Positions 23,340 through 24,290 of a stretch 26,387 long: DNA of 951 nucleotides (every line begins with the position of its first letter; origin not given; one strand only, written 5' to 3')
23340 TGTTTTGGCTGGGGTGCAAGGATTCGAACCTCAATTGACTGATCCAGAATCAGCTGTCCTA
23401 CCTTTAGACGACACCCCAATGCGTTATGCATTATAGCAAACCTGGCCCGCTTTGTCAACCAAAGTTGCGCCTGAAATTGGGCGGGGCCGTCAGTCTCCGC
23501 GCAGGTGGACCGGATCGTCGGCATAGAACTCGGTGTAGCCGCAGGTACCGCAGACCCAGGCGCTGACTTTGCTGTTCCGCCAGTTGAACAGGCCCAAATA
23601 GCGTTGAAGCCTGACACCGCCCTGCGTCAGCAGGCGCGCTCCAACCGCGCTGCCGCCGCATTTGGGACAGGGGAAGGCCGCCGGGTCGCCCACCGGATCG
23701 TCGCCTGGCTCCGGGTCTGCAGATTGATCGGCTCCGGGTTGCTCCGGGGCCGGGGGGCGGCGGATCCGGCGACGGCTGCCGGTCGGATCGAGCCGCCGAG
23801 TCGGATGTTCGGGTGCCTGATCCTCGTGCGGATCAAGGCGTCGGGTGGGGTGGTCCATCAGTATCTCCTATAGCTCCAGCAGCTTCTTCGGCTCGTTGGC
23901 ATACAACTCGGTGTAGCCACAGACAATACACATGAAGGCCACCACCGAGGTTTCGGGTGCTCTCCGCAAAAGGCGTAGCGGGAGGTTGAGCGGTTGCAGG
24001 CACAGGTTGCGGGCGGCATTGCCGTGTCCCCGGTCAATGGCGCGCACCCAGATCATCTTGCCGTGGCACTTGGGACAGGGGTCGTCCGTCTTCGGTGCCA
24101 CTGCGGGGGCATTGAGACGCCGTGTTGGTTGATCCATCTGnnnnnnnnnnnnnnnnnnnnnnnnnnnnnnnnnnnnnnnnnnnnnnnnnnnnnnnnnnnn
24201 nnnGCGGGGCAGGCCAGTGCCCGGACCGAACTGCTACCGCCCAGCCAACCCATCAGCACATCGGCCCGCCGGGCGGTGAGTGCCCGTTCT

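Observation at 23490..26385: tRNA-Gln-proximal tandem array of five paralogous small zinc-ribbon proteins sharing an N-terminal [DE]xPTRRL[DN] motif, plus a zinc-ribbon membrane protein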

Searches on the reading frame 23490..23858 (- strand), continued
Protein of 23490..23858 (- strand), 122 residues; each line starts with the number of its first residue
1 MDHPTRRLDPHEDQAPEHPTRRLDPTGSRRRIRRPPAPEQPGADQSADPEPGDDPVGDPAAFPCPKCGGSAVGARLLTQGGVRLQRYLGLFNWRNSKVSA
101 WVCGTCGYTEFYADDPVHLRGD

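Call 46: search_protein_representatives(alignment_id=A3)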
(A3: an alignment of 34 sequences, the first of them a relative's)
Query: 34 sequences, 103 profile positions. Proteins with E-value up to 0.001 (for the whole library): 1348; up to 1e-10: 104; up to 1e-30: 3. The best 150 are listed.
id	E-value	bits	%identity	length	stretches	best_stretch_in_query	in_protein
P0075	8.8e-36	138.4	-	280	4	2-94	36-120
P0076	1.9e-34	134.1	-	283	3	1-101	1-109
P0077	7.7e-32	125.7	-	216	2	1-101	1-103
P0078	4.2e-29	116.9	-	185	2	1-100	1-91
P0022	3.5e-28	114.0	-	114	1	1-102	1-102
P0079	6.4e-27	109.9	-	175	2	27-102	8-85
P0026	2.2e-25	104.9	-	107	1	1-102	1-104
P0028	1.4e-24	102.4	-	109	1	1-101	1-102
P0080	4.1e-24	100.9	-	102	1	1-102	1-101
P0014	6.9e-24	100.2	-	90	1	2-102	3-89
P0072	9.7e-23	96.5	-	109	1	2-102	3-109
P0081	9.9e-23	96.4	-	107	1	1-101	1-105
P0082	2.7e-22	95.0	-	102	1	1-101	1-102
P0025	3.4e-22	94.7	-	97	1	1-102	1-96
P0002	1.7e-21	92.5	-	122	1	1-102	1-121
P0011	4.1e-20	88.0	-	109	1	1-102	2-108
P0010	6.7e-13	64.8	-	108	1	28-102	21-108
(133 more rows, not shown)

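Call 48: search_protein_families(library=ncbifam, proteins=[window:23490-23858:-], max_evalue=1)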
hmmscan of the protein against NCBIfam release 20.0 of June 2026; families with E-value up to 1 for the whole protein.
window:23490-23858:- (122 aa): 9 families
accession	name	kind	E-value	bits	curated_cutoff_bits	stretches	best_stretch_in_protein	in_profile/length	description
NF001669.0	PRK00432.1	equivalog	0.00028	20.8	54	1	101-112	44-55/58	30S ribosomal protein S27ae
TIGR03831.1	YgiT_finger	domain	0.02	15.2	20.2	1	97-109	29-41/46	YgiT-type zinc finger protein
NF037973.1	metallo_SslE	exception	0.047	11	3000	1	26-87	42-102/1519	lipoprotein metalloprotease SslE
NF047912.1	ECs_2282_CxxC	subfamily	0.076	12.9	37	0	62-70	3-11/60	ECs_2282 family putative zinc-binding protein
NF011481.0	PRK14890.1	equivalog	0.085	12.9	61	0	58-70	24-36/61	putative Zn-ribbon RNA-binding protein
NF011482.0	PRK14892.1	equivalog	0.09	12.7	109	1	59-109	19-51/101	putative transcription elongation factor Elf1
TIGR03655.1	anti_R_Lar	subfamily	0.11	12.8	39.6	1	63-109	3-37/55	Lar family restriction alleviation protein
TIGR04165.1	methano_modCys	hypoth_equivalog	0.12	12.6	60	0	63-68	9-14/50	TIGR04165 family Cys-rich peptide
NF045720.1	rubredox_RCKP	subfamily_domain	0.35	10.5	45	0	100-109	3-12/34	RCKP-type rubredoxin-like domain-containing protein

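Call 49: search_protein_families(library=padloc, proteins=[window:23490-23858:-], max_evalue=1)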
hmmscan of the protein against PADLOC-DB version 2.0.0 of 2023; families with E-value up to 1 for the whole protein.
window:23490-23858:- (122 aa): 0 families

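Call 50: search_protein_families(library=phrogs, proteins=[window:23490-23858:-], max_evalue=1)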
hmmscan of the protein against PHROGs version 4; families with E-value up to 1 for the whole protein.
window:23490-23858:- (122 aa): 4 families
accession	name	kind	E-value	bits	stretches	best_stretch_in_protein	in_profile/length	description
phrog_6060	-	transcription regulation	0.037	15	0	42-72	21-48/61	anti-termination protein Q-like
phrog_17287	-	unknown function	0.11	13.7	1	93-117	23-47/72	-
phrog_2945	-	unknown function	0.31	11.9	0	63-73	11-21/68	-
phrog_13972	-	DNA, RNA and nucleotide metabolism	0.48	11.6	1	63-81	41-59/75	DNA ligase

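Call 52: find_encoding_contigs(protein=P0011, flank=5000, max_places=2)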
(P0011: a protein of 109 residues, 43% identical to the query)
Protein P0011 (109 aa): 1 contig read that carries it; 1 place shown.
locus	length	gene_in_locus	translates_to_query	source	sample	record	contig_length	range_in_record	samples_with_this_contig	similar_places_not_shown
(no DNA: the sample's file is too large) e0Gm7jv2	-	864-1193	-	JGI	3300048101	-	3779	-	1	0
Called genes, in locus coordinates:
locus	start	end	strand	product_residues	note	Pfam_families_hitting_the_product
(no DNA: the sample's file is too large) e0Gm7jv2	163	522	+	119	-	-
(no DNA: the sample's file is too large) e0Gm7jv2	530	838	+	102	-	-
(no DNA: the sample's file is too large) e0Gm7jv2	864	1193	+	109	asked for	PF09855:Zn_ribbon_13 (weak)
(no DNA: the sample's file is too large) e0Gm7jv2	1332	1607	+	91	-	-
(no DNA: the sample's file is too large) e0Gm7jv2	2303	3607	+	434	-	PF20254:DMFA2_C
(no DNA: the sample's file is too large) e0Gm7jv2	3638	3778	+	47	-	?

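Call 53: find_encoding_contigs(protein=P0072, flank=10000, max_places=2)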
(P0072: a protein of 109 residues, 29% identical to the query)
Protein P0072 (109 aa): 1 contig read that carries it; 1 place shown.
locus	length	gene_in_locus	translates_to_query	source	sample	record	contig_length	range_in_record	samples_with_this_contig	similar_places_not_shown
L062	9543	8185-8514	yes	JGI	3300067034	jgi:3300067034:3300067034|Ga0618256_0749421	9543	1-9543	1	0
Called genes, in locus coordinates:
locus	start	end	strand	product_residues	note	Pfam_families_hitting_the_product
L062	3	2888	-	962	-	?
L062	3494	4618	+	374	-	PF01571:GCV_T, PF08669:GCV_T_C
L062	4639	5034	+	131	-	PF01597:GCV_H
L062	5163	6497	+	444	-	PF02347:GDC-P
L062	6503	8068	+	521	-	PF02347:GDC-P, PF21478:GcvP2_C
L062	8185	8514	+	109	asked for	-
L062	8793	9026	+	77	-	PF04255:DUF433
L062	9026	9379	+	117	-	PF18480:DUF5615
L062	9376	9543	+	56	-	?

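Call 59: predict_structure(alignment_id=A3)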
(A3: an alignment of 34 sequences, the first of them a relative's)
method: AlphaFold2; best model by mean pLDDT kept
length: 106 residues; sequences in the alignment: 34
mean_pLDDT: 68.9   pTM: 0.46
mean pLDDT of the five models: 68.9, 67.7, 66.0, 64.7, 63.9
residues with pLDDT >= 90: 19; 70-90: 23; 50-70: 62; < 50: 2
segments of 3 or more residues with pLDDT < 50: none
pLDDT, mean of each block of 10 residues (from residue 1): 58 57 58 81 87 56 54 60 87 89 73
secondary structure, 60 per line:
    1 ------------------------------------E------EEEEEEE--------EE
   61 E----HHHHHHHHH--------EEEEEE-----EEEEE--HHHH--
elements in order: E44-50 E59-61 H66-74 E83-88 E94-98 H101-104

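Call 60: find_encoding_contigs(protein=P0060, flank=6000, max_places=3)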
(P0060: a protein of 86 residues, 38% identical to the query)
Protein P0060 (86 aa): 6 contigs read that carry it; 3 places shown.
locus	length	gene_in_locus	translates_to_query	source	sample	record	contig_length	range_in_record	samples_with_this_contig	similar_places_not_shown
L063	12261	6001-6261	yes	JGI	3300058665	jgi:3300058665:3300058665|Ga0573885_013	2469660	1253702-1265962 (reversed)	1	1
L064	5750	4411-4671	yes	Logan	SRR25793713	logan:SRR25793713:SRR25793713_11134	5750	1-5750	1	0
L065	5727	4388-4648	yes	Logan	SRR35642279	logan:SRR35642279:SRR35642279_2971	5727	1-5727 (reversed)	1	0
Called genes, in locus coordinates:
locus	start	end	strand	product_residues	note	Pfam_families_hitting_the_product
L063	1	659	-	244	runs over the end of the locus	PF07081:DUF1349 (weak)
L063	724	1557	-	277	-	-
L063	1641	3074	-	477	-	-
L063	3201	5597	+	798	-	PF00916:Sulfate_transp, PF00484:Pro_CA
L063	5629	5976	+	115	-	-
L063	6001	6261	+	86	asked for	-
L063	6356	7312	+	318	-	PF03815:LCCL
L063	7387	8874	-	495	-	PF00069:Pkinase, PF07714:PK_Tyr_Ser-Thr, PF03109:ABC1 (faint)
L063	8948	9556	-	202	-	-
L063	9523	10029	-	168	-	-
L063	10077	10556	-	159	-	-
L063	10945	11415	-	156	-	-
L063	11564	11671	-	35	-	-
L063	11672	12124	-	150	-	-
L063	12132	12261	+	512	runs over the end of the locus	PF07963:N_methyl, PF07596:SBP_bac_10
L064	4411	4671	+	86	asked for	-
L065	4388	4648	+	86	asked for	-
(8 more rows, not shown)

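Call 61: find_encoding_contigs(protein=P0054, flank=6000, max_places=2)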
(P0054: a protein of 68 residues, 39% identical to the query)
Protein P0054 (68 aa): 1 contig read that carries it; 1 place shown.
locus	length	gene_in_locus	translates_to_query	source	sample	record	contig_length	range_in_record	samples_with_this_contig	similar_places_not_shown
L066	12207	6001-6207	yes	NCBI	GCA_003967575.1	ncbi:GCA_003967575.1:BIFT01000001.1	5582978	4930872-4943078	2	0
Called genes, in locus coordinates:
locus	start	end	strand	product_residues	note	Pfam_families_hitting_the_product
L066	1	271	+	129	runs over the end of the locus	-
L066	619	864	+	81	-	-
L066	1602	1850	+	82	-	-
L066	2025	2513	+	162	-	-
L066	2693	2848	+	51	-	-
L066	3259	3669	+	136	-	PF12158:DUF3592 (weak)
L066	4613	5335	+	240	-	PF13360:PQQ_2, PF13570:Beta-prop_ACSF4 (weak), PF13360:PQQ_2 (weak)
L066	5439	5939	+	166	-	-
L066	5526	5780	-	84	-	-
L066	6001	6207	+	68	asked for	-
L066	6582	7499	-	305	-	PF02361:CbiQ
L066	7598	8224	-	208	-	PF07155:ECF-ribofla_trS, PF12822:ECF_trnsprt (weak)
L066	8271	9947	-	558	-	PF03193:RsgA_GTPase (faint), PF13481:AAA_25 (faint), PF00005:ABC_tran, PF03215:Rad17 (faint), PF13191:AAA_16 (faint), PF13476:AAA_23 (faint), PF13555:AAA_29 (faint), PF00005:ABC_tran, +6 more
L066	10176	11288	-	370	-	PF00724:Oxidored_FMN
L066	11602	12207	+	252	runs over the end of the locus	PF09678:Caa3_CtaG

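Call 74: find_encoding_contigs(protein=P0001, flank=1000, max_places=2)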
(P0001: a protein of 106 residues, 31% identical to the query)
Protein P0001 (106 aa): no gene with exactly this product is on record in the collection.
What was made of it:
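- Tried and rejected: Organism name: the look-up of the window's own record failed (call 74).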

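Call 88: search_dna_similar(query=window:23490-23858:-, collection=phages, mode=protein, max_evalue=0.01, max_rows=10)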
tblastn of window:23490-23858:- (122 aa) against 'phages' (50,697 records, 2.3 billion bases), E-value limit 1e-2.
No match.

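Call 89: search_dna_similar(query=window:23490-23858:-, collection=plasmids, mode=protein, max_evalue=0.01, max_rows=10)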
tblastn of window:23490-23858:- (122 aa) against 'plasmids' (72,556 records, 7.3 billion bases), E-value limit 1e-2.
Records with a match: 1; places in all: 1; records where one place covers at least 80% of the query: 0.
Best place of each record, by identity: <60% 1.
By first word of the organism name: Embleya 1.
By predicted mobility (MOB-suite, as given by PLSDB): mobilizable 1.
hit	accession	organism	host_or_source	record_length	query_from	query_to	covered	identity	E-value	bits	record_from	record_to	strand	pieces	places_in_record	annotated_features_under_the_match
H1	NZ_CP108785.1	Embleya sp. NBC_00888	-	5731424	64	119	46%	34.5%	3e-3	43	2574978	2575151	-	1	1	none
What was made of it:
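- There are no PADLOC or PHROGs hits (calls 49, 50) and no relatives in phage or plasmid collections, apart from one weak ribbon-only hit (calls 88, 89).
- Tried and rejected: Defence, phage or plasmid origin: no PADLOC or PHROGs hits and no phage or plasmid relatives (calls 49, 50, 88, 89).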

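Call 91: search_protein_families(library=pfam, alignment_id=A3, max_evalue=0.01)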
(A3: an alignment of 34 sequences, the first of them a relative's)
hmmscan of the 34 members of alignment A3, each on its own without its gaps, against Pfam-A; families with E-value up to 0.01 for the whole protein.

A. member 1, P0001 (106 aa): 1 family
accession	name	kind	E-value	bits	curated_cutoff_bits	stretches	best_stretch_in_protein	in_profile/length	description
PF09723.15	Zn_ribbon_8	-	0.0041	17.5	34.4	0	31-43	23-34/41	Zinc ribbon domain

B. families by the number of members that match (of 34 scanned): 8 families
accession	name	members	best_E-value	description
PF09855.14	Zn_ribbon_13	18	2e-07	Nucleic-acid-binding protein containing Zn-ribbon domain (DUF2082)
PF13453.11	Zn_ribbon_TFIIB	2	0.0043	Transcription factor zinc-finger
PF08271.17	Zn_Ribbon_TF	2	0.0075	TFIIB zinc-binding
PF07754.17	HVO_2753_ZBP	1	0.0024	Small zinc finger protein HVO_2753-like, Zn-binding pocket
PF08421.16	Methyltransf_13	1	0.0036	Putative zinc binding domain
PF09723.15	Zn_ribbon_8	1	0.0041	Zinc ribbon domain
PF15777.11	Anti-TRAP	1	0.0054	Tryptophan RNA-binding attenuator protein inhibitory protein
PF12172.15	zf-ChsH2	1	0.0078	ChsH2, rubredoxin-like zinc ribbon domain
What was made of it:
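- On PF09855 Zn_ribbon_13 (DUF2082): 18 of 34 motif-bearing homologues match at E <= 0.01 (call 91).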

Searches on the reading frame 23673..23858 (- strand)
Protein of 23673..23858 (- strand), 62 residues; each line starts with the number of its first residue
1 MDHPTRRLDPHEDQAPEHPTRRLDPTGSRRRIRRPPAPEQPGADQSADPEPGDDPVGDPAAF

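Call 70: find_homologous_proteins(query=A5, max_evalue=10)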
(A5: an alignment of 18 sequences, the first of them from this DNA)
Query A5 (18 sequences) (62 aa, profile of the alignment): 52 proteins with E <= 10 among 8000 candidates.
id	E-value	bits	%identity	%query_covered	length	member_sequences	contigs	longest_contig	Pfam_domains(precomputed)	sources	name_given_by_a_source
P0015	1.1e-10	59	69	39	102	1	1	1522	-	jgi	jgi:predicted nucleic-acid-binding Zn-ribbon protein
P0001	3.1e-9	55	74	37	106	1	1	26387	-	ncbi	-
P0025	4.4e-9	54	58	61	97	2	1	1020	-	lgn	-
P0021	8.9e-9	53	80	39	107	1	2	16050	-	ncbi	-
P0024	7.7e-8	50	74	37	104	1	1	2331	-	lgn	-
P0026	9.8e-8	50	68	39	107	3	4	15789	-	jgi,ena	-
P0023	1.7e-7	49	72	39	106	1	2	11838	-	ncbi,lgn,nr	ncbi:MAG: hypothetical protein M3Z04_14915 [Chloroflexota bacterium]|nr:hypothetical protein [Chloro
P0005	6.1e-7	47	65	37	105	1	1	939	-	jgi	jgi:hypothetical protein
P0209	2.6e-6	45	46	66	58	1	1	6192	-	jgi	jgi:hypothetical protein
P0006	2.7e-6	45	70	37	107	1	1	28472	-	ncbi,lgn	-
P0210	2.9e-6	45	68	39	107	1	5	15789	-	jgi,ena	-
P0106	3.0e-6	45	88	13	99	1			-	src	-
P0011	1.7e-5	43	64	37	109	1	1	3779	PF09855.15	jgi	jgi:predicted nucleic-acid-binding Zn-ribbon protein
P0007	2.3e-5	42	-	-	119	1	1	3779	-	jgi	jgi:hypothetical protein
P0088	3.0e-5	42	61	37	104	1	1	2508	-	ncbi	-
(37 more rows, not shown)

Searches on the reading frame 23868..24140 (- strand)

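Call 4: search_protein_families(library=pfam, proteins=[window:23868-24140:-], max_evalue=1)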
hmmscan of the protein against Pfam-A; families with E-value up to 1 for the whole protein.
window:23868-24140:- (90 aa): 6 families
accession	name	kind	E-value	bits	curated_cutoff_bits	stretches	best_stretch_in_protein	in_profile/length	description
PF09855.14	Zn_ribbon_13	-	0.00089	19.8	23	1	68-86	35-53/63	Nucleic-acid-binding protein containing Zn-ribbon domain (DUF2082)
PF01096.23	Zn_ribbon_TFIIS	-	0.0023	18.2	21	0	59-77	19-37/39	Transcription factor S-II (TFIIS)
PF07754.17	HVO_2753_ZBP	-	0.022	15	33.2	0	20-33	17-30/46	Small zinc finger protein HVO_2753-like, Zn-binding pocket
PF14354.12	Lar_restr_allev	-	0.042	14.5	28.6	1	20-84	4-47/58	Restriction alleviation protein Lar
PF14369.11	Zn_ribbon_19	-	0.15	12.7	30.8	1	15-27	16-29/35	zinc-ribbon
PF21349.2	RUBY_RBDX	-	0.32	10.9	26.5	0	70-77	2-9/30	Rubrerythrin, rubredoxin-like domain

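Call 48: search_protein_families(library=ncbifam, proteins=[window:23868-24137:-], max_evalue=1)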
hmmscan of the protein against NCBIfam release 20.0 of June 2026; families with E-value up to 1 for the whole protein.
window:23868-24137:- (89 aa): 1 family
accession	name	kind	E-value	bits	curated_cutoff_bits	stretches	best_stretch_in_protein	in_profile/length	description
NF011481.0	PRK14890.1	equivalog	0.059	13.4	61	0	20-32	29-41/61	putative Zn-ribbon RNA-binding protein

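Call 49: search_protein_families(library=padloc, proteins=[window:23868-24137:-], max_evalue=1)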
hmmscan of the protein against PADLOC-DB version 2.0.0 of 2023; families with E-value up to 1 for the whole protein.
window:23868-24137:- (89 aa): 0 families

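Call 50: search_protein_families(library=phrogs, proteins=[window:23868-24137:-], max_evalue=1)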
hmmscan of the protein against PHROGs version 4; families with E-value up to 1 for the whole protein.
window:23868-24137:- (89 aa): 4 families
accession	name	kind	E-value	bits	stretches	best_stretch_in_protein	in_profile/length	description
phrog_13279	-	unknown function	0.0065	17.6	1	14-31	15-32/62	-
phrog_20818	-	unknown function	0.0067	17.5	1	55-81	66-92/124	-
phrog_13972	-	DNA, RNA and nucleotide metabolism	0.013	16.7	1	10-35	31-56/75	DNA ligase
phrog_17382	-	unknown function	0.026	15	1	7-27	187-207/273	-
